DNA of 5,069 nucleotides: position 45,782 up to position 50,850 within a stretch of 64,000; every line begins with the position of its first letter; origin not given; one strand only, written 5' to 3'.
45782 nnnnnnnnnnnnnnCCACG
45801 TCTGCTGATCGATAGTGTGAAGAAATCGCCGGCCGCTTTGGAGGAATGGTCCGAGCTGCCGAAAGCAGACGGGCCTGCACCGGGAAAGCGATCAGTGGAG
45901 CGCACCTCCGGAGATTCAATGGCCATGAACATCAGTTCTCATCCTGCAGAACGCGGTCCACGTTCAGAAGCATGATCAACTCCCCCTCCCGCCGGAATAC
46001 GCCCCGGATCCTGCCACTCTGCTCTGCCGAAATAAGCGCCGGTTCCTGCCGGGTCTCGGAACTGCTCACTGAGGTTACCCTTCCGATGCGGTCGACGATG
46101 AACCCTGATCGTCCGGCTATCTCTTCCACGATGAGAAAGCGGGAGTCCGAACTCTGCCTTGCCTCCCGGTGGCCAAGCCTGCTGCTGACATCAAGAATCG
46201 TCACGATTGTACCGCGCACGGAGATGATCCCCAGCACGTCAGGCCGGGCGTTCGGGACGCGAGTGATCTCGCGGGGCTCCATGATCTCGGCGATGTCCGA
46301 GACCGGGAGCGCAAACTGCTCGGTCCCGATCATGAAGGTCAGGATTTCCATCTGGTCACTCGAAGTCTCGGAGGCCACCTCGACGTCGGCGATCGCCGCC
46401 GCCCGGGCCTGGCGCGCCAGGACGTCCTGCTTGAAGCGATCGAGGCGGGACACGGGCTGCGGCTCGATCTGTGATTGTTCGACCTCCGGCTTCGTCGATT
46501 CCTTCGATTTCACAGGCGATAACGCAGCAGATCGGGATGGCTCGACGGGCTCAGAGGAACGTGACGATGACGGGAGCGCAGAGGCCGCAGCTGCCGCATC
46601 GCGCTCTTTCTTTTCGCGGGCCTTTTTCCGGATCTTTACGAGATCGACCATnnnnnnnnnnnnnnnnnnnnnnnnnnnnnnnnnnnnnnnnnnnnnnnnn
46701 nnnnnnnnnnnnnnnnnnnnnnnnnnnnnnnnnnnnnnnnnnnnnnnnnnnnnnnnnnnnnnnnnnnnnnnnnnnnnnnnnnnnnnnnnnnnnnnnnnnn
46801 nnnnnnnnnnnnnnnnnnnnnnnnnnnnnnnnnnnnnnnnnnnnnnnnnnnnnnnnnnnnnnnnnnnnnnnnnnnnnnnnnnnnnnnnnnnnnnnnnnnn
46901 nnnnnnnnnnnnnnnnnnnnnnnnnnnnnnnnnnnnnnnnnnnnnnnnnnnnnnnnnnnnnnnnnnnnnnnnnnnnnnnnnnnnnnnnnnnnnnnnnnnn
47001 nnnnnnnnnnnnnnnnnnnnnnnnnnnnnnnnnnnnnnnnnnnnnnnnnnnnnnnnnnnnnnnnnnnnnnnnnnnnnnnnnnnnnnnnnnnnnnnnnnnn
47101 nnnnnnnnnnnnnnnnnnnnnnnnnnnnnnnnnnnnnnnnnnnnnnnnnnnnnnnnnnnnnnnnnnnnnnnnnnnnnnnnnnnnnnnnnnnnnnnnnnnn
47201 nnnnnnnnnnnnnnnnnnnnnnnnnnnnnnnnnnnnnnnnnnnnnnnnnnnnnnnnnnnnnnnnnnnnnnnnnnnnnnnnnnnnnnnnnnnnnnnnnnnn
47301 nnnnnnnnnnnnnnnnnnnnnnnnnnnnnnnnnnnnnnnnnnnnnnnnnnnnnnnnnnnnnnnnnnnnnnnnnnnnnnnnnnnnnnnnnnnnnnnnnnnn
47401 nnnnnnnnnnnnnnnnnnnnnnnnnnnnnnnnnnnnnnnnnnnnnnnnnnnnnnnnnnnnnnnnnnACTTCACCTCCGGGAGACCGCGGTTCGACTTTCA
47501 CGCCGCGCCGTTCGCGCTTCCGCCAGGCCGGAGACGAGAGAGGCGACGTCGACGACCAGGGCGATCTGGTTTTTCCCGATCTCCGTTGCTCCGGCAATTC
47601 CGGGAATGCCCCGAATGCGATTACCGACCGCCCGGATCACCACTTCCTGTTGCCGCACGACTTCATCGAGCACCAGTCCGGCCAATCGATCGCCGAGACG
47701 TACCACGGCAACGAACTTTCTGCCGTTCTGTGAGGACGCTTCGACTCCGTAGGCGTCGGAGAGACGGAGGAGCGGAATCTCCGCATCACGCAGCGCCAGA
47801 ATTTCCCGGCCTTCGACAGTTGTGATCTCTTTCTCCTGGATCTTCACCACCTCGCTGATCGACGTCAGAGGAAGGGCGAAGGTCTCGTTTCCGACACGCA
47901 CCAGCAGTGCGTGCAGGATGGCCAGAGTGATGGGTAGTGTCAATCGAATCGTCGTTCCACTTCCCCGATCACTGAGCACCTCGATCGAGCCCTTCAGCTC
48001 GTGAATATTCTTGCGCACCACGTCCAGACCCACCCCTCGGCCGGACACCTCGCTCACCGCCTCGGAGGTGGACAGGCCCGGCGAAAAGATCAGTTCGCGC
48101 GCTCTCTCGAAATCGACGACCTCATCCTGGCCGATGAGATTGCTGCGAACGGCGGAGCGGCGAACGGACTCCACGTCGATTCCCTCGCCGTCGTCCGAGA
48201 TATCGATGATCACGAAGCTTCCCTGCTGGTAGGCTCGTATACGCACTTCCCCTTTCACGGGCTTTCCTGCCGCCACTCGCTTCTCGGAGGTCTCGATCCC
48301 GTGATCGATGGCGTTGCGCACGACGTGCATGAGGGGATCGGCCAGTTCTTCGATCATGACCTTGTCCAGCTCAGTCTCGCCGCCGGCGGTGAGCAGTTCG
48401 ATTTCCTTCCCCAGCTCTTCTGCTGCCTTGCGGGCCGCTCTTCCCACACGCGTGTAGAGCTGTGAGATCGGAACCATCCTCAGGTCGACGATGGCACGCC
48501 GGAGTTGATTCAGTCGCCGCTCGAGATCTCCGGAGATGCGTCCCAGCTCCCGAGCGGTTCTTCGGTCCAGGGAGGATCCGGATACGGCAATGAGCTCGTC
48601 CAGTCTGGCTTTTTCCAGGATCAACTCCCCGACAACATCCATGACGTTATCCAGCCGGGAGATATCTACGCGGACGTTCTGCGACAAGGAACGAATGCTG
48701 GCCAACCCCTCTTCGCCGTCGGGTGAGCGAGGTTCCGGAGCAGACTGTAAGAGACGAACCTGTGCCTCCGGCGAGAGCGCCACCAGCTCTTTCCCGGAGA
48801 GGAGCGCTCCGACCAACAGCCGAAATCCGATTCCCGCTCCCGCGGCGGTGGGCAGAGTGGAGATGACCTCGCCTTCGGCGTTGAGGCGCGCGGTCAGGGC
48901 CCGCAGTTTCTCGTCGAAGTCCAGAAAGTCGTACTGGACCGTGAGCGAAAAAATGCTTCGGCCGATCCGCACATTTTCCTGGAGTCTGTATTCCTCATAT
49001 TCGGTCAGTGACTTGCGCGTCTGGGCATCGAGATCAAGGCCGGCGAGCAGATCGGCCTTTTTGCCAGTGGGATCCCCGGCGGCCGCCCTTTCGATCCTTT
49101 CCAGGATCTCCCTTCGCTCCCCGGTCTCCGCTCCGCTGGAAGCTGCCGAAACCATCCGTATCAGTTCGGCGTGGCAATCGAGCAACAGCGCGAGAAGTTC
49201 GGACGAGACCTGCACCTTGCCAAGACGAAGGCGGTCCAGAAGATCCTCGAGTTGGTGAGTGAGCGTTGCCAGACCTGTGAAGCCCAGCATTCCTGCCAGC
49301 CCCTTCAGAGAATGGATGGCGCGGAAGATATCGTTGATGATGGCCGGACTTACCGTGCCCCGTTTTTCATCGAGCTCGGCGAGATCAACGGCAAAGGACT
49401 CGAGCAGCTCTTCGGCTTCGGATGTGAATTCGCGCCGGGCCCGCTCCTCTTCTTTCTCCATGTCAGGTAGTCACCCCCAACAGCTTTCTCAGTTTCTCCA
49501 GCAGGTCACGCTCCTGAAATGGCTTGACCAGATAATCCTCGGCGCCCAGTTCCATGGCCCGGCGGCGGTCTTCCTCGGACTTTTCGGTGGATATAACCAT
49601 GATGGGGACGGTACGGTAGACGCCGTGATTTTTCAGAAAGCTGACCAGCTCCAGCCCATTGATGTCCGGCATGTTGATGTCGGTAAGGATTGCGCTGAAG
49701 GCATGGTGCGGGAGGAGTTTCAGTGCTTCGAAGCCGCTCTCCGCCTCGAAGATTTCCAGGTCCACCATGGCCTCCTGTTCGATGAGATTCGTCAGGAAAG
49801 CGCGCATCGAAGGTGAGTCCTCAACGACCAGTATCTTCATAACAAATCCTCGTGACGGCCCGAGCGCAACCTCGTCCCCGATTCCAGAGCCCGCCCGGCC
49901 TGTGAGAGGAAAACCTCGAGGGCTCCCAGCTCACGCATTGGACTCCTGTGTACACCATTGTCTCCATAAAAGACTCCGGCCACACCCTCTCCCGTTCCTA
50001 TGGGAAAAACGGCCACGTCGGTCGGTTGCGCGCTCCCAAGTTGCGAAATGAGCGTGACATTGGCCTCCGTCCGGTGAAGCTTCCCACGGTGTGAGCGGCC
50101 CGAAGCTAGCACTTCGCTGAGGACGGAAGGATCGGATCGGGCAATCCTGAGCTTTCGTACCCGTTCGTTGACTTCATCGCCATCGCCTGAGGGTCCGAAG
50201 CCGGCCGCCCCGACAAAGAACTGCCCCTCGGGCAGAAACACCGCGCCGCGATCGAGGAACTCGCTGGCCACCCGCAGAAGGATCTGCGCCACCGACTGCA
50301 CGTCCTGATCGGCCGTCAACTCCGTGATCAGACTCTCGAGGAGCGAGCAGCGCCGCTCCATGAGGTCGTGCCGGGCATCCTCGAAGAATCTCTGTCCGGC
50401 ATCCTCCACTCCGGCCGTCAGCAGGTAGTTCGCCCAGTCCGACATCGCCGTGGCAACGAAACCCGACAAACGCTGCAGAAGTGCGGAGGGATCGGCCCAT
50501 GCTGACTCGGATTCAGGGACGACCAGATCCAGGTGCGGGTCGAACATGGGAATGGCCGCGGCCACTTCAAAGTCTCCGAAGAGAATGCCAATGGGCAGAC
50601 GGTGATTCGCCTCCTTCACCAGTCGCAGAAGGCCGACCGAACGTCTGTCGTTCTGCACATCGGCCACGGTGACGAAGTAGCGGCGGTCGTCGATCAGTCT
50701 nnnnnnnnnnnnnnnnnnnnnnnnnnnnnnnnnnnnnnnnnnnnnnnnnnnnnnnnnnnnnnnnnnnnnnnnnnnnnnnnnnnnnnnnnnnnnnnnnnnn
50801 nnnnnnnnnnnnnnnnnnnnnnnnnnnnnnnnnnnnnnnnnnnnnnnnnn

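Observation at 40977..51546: Receptor-less Che-like cluster with HEAT-repeat protein, ExeA-like AAA ATPase and DUF4388 protein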

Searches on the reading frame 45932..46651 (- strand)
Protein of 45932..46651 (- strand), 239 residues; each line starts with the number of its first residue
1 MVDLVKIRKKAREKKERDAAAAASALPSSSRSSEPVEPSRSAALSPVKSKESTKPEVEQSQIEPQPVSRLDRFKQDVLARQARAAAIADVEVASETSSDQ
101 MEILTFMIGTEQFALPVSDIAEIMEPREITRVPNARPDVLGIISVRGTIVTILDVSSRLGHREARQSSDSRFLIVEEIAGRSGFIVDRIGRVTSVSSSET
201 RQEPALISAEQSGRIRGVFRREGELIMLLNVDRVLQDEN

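Call 3: search_protein_families(library=pfam, proteins=[window:45932-46651:-], max_evalue=0.01)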
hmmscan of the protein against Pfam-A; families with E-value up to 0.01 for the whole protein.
window:45932-46651:- (239 aa): 1 family
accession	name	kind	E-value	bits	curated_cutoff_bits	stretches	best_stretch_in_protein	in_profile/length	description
PF01584.24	CheW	-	2.2e-31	108.8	23.5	1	102-238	1-137/138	CheW-like domain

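Call 10: search_protein_families(library=ncbifam, proteins=[window:45932-46651:-], max_evalue=0.001)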
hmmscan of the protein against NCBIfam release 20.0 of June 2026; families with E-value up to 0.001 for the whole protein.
window:45932-46651:- (239 aa): 1 family
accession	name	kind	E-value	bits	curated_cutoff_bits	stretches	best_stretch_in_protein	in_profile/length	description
NF007903.0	PRK10612.1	equivalog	3.2e-11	43.2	260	1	91-238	9-154/167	chemotaxis protein CheW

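Call 12: find_encoding_contigs(protein=window:45932-46651:-, flank=10000, max_places=6)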
Protein window:45932-46651:- (239 aa): no gene with exactly this product is on record in the collection.

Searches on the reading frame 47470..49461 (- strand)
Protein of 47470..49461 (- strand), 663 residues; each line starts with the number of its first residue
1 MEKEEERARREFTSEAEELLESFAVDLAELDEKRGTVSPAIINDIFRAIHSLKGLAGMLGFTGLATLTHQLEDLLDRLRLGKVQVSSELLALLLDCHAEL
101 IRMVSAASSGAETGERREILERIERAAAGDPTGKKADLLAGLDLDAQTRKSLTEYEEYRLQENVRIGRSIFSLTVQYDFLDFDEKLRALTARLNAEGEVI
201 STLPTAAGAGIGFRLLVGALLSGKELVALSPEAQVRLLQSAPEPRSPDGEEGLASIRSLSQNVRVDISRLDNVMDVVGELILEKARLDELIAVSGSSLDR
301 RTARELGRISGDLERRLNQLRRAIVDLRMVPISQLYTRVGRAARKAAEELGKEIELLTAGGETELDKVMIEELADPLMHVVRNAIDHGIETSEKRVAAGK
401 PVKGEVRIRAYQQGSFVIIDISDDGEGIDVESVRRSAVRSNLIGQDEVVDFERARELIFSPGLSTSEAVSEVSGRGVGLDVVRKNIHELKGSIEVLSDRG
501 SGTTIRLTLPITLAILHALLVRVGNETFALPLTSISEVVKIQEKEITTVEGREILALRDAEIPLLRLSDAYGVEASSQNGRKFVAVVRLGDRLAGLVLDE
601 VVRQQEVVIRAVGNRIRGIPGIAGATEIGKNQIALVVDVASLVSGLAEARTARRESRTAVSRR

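Call 3: search_protein_families(library=pfam, proteins=[window:47470-49461:-], max_evalue=0.01)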
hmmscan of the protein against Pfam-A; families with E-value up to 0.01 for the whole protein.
window:47470-49461:- (663 aa): 4 families
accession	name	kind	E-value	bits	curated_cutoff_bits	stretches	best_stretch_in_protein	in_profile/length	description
PF01584.24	CheW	-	4e-26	91.7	23.5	1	518-644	2-135/138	CheW-like domain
PF02518.31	HATPase_c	-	4e-18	66.3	26.4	1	374-512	3-110/111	Histidine kinase-, DNA gyrase B-, and HSP90-like ATPase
PF01627.28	Hpt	-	1.6e-14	54.4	24.6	1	9-100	3-81/84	Hpt domain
PF02895.20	H-kinase_dim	-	1.2e-10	42.1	23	1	261-325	2-66/68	Signal transducing histidine kinase, homodimeric domain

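Call 10: search_protein_families(library=ncbifam, proteins=[window:47470-49461:-], max_evalue=0.001)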
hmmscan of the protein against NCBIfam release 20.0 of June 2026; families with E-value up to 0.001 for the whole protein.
window:47470-49461:- (663 aa): 19 families
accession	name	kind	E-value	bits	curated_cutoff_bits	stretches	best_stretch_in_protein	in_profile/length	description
NF041336.1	CheA_Halo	equivalog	1.3e-107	361.1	950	2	260-642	291-666/666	chemotaxis protein CheA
NF007835.0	PRK10547.1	equivalog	1.2e-100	338.1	793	2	255-652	272-666/670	chemotaxis protein CheA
NF046044.1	PnpS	equivalog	9.1e-09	34.8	400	1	472-510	352-390/390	two-component system histidine kinase PnpS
NF008298.1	PRK11086.1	subfamily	2.2e-08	33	520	1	456-511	475-525/529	DcuS/MalK family sensor histidine kinase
NF011874.0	PRK15347.1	equivalog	5.1e-07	28.1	852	0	470-512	573-615/921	two component system sensor kinase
NF008468.0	PRK11360.1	equivalog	5.7e-07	28.3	646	1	458-512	560-609/616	two-component system sensor histidine kinase AtoS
TIGR02916.1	PEP_his_kin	equivalog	8e-07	28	300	0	455-510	629-679/679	XrtA/PEP-CTERM system histidine kinase PrsK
NF010411.0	PRK13837.1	equivalog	3.5e-06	25.3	647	1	458-514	627-678/828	two-component system VirA-like sensor kinase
TIGR02966.1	phoR_proteo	equivalog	1.1e-05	24.6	334.2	0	327-435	186-280/333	phosphate regulon sensor histidine kinase PhoR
NF007688.0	PRK10364.1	equivalog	3e-05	22.9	479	1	458-512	403-452/460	two-component system sensor histidine kinase ZraS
NF033092.0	HK_WalK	equivalog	3.8e-05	22.5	725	0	472-511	555-594/594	cell wall metabolism sensor histidine kinase WalK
NF041947.1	LuxQ_Vibrio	equivalog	4.2e-05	21.6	1200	1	456-514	640-699/843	quorum-sensing autoinducer 2 sensor kinase/phosphatase LuxQ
NF007007.0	PRK09470.1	equivalog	4.3e-05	22.6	486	0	453-512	400-460/463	envelope stress sensor histidine kinase CpxA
NF007004.0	PRK09467.1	equivalog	7.5e-05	21.7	415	0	457-511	383-436/440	two-component system sensor histidine kinase EnvZ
NF010076.0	PRK13557.1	subfamily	7.9e-05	21.3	631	0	471-514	354-397/540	histidine kinase famiy protein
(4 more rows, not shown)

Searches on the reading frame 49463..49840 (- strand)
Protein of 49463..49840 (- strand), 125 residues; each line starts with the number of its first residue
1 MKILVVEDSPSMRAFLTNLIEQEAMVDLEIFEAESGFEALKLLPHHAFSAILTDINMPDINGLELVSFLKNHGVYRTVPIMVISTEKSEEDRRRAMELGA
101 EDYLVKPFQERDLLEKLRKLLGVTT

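Call 3: search_protein_families(library=pfam, proteins=[window:49463-49840:-], max_evalue=0.01)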
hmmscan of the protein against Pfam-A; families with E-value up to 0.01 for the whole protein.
window:49463-49840:- (125 aa): 1 family
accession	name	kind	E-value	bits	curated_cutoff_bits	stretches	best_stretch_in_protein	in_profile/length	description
PF00072.30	Response_reg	-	4.6e-30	104.5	30.2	1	3-117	1-110/111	Response regulator receiver domain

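Call 10: search_protein_families(library=ncbifam, proteins=[window:49463-49840:-], max_evalue=0.001)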
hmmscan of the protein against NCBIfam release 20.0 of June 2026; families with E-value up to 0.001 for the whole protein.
window:49463-49840:- (125 aa): 95 families (the best 25 are shown)
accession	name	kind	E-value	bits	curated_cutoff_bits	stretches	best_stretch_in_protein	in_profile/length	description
NF007901.0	PRK10610.1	equivalog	7.4e-20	71.4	189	1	1-121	6-124/129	chemotaxis response regulator CheY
NF007969.0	PRK10693.1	equivalog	7.5e-20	71.2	329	1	2-117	9-116/337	two-component system response regulator RssB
TIGR02154.1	PhoB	equivalog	6.3e-19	68.2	296.2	1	2-121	4-120/226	phosphate regulon transcriptional regulator PhoB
NF053854.1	RespRegPhoBBctds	equivalog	6.7e-19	68.1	270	1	3-121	1-115/225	two-component system response regulator PhoB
NF007135.0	PRK09581.1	equivalog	7.7e-19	67.8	474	1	2-121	4-120/457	PleD family two-component system response regulator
NF041734.1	resp_reg_RppA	equivalog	3.6e-18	65.8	250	1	1-120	1-117/229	two-component system response regulator RppA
NF008296.0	PRK11083.1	equivalog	1e-17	64.3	273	1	2-121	5-118/228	two-component system response regulator CreB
NF007935.0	PRK10651.1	equivalog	1.3e-17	63.7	250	1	2-119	8-122/216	two-component system response regulator NarL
NF012023.0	PRK15479.1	equivalog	1.8e-17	63.7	337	1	1-121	1-116/224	transcriptional regulator TctD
NF008034.0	PRK10766.1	equivalog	2.3e-17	63.3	275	1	2-121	4-117/231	two-component system response regulator TorR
NF041367.1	CheY_Halo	equivalog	2.7e-17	63.2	200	1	3-119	1-112/114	chemotaxis protein CheY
NF041866.1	EpsW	equivalog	3e-17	62.4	200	1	3-121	8-125/131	exopolysaccharide biosynthesis response regulator EpsW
TIGR01387.1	cztR_silR_copR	subfamily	3.7e-17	62.7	279.2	1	3-121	1-114/218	heavy metal response regulator transcription factor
NF008199.0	PRK10955.1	equivalog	5.7e-17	62.4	341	1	2-121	3-115/232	envelope stress response regulator transcription factor CpxR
NF008378.0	PRK11173.1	equivalog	7.3e-17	61.5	334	1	2-122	5-119/238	two-component system response regulator ArcA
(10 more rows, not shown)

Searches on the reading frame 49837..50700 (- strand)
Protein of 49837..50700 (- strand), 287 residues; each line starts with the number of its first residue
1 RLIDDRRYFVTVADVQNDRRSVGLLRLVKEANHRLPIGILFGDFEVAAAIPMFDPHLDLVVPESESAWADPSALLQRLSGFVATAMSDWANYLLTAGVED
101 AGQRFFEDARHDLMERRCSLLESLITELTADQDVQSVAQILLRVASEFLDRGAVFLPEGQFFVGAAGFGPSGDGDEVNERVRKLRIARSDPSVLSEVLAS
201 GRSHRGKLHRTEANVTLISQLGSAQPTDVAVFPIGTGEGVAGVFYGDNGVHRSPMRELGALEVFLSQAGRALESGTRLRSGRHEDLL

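Call 22: search_protein_families(library=pfam, proteins=[window:49837-50700:-], max_evalue=5)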
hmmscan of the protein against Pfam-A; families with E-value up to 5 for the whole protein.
window:49837-50700:- (287 aa): 2 families
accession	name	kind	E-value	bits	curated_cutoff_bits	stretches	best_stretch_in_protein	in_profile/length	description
PF13185.12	GAF_2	-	5e-05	24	28.6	1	132-273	2-136/136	GAF domain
PF01590.32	GAF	-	0.068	14.1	22.4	1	133-272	1-133/133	GAF domain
